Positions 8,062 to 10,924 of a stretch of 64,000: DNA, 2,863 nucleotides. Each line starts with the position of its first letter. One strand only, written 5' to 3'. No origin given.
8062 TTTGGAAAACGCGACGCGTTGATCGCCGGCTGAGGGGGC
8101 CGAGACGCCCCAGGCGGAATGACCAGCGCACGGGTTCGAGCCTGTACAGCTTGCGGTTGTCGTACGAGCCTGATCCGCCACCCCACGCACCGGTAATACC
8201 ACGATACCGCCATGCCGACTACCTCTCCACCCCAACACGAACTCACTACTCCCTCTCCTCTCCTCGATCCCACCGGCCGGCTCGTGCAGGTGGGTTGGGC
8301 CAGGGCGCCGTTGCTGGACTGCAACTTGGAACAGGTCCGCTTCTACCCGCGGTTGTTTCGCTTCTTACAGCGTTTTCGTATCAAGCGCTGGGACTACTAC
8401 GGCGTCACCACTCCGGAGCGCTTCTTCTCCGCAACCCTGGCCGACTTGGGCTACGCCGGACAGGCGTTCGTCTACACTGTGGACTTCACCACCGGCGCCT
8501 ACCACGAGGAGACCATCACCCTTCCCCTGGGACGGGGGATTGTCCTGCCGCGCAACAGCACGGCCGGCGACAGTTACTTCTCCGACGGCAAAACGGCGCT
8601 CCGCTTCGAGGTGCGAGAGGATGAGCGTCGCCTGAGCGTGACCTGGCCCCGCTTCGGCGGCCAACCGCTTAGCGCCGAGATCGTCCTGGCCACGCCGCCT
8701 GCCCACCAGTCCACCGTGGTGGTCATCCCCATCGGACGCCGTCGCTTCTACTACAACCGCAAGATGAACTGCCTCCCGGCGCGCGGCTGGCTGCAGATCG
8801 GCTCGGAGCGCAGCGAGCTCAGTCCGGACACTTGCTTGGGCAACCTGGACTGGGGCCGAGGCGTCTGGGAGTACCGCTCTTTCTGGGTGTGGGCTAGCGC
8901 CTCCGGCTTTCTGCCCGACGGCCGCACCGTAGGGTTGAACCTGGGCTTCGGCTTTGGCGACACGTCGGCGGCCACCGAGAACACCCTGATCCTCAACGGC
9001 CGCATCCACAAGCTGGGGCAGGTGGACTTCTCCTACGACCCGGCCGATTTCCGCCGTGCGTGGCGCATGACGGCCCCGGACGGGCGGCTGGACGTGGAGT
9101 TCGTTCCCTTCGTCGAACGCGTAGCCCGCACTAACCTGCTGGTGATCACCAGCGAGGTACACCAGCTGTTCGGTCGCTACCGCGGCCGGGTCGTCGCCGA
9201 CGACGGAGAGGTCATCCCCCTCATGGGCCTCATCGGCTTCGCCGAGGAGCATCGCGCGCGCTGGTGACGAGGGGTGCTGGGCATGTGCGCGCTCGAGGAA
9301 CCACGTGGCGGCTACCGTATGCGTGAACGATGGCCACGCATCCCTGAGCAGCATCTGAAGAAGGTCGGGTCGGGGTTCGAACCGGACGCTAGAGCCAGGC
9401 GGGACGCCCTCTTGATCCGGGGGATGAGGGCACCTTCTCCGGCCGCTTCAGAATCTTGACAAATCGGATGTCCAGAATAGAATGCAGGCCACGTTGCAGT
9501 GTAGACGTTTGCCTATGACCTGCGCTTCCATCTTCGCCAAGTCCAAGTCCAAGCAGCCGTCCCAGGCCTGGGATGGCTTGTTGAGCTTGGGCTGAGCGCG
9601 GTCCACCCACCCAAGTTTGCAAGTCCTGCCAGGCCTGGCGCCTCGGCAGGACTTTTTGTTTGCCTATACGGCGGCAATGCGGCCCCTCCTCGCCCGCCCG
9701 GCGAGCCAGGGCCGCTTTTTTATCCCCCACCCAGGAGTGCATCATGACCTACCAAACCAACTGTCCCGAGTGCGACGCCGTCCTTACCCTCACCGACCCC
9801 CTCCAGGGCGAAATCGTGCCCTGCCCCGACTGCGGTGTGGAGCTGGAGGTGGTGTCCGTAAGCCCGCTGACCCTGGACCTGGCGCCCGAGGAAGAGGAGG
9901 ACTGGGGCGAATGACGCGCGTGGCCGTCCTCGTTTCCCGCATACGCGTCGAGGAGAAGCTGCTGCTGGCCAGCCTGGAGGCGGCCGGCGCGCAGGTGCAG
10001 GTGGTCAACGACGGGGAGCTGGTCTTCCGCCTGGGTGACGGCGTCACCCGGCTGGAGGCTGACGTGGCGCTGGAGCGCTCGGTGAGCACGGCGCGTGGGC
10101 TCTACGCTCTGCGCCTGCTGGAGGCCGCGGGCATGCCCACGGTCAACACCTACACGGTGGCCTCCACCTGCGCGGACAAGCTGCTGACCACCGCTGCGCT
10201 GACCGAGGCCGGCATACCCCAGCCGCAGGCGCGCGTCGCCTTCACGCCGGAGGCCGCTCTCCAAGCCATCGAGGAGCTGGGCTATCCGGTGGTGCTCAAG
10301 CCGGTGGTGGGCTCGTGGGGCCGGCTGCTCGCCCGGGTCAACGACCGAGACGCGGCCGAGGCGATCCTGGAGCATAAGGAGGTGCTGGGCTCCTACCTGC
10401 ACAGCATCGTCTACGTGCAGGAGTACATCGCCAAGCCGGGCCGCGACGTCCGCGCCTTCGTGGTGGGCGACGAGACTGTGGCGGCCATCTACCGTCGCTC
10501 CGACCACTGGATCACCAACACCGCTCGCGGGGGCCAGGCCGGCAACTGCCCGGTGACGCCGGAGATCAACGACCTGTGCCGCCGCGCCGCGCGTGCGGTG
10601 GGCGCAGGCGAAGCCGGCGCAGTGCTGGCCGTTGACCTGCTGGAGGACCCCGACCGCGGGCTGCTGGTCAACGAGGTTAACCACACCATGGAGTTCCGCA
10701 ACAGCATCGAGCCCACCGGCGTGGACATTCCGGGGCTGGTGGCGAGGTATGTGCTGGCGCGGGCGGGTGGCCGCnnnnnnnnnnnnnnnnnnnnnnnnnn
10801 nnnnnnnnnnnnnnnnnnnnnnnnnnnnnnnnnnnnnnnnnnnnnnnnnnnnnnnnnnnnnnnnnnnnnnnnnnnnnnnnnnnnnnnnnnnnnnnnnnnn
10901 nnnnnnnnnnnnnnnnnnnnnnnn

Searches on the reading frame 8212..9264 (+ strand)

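Call 51: search_protein_families(library=pfam, proteins=[window:8212-9264:+], max_evalue=0.0001)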
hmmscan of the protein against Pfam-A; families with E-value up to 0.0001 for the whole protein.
window:8212-9264:+ (351 aa): 1 family
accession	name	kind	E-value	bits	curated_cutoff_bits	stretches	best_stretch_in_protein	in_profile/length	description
PF10974.15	DUF2804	-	6.5e-123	410.6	26.9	1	8-351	1-339/339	Domain of unknown function (DUF2804)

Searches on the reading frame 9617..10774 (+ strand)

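Call 51: search_protein_families(library=pfam, proteins=[window:9617-10774:+], max_evalue=0.0001)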
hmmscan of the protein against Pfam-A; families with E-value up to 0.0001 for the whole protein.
window:9617-10774:+ (386 aa): 6 families
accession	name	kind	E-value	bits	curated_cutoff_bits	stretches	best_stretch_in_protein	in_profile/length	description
PF08443.16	RimK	-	4.5e-25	88.8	21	1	186-377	2-186/188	RimK-like ATP-grasp domain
PF22626.3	LysX_preATP_grasp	-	3.9e-23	81.8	27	1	102-183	1-83/84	LysX preATP-grasp domain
PF13549.11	ATP-grasp_5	-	7.6e-06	25.9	27.6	1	191-229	15-53/221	ATP-grasp domain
PF02655.19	ATP-grasp_3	-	8.1e-06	26.5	23.2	1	185-329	1-131/160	ATP-grasp domain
PF02786.22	CPSase_L_D2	-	1.1e-05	25.5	19.8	1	187-292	1-109/211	Carbamoyl-phosphate synthase L chain, ATP binding domain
PF02955.21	GSH-S_ATP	-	1.6e-05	24.9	23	1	204-326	14-137/175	Prokaryotic glutathione synthetase, ATP-grasp domain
